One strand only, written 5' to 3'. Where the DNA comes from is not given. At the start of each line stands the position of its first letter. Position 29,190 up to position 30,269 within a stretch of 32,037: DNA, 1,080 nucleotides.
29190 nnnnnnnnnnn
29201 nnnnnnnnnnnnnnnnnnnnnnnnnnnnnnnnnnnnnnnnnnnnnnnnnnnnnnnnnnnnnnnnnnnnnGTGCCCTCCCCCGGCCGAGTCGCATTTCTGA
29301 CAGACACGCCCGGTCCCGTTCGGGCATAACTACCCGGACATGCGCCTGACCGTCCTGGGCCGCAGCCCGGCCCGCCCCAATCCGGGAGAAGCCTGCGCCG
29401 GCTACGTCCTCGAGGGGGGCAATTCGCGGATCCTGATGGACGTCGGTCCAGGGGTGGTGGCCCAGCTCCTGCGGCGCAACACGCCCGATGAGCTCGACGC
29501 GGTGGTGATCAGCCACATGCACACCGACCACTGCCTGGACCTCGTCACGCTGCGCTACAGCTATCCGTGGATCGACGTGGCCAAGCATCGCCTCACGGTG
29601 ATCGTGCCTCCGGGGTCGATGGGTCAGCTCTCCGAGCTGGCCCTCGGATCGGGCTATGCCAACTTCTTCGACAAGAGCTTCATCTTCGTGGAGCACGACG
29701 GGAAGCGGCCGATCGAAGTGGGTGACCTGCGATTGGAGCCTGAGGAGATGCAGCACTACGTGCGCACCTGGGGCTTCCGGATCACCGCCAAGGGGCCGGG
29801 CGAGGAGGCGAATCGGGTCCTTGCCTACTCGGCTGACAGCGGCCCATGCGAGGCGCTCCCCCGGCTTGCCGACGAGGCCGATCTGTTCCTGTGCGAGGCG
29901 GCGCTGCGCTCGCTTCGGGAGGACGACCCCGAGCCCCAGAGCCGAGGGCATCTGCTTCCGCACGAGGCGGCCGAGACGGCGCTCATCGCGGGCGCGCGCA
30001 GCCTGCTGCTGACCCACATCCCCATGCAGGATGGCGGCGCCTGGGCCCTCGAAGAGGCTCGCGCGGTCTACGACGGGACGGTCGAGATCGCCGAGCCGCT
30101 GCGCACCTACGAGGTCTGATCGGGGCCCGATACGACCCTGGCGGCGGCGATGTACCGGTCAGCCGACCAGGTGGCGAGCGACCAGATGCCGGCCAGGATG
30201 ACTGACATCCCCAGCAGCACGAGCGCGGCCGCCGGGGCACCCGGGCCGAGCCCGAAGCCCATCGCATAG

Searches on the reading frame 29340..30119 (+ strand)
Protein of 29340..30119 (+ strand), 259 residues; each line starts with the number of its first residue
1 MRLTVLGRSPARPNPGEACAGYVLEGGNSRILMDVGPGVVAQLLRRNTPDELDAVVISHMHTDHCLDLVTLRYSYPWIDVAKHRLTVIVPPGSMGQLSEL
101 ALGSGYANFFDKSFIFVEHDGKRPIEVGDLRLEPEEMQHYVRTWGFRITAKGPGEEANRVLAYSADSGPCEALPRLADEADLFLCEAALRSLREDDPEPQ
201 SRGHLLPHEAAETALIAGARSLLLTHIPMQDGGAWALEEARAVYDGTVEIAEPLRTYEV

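Call 9: search_protein_families(library=pfam, proteins=[window:29340-30119:+], max_evalue=0.01)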
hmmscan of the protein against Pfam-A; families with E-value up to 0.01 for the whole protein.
window:29340-30119:+ (259 aa): 3 families
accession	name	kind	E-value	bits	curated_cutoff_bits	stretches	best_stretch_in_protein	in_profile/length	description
PF12706.13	Lactamase_B_2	-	1.3e-21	77.6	27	1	30-227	2-200/200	Beta-lactamase superfamily domain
PF00753.33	Lactamase_B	-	1.7e-09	38.4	22.7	1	19-101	6-93/196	Metallo-beta-lactamase superfamily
PF13483.12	Lactamase_B_3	-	0.00072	20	24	1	21-67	9-52/160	Beta-lactamase superfamily domain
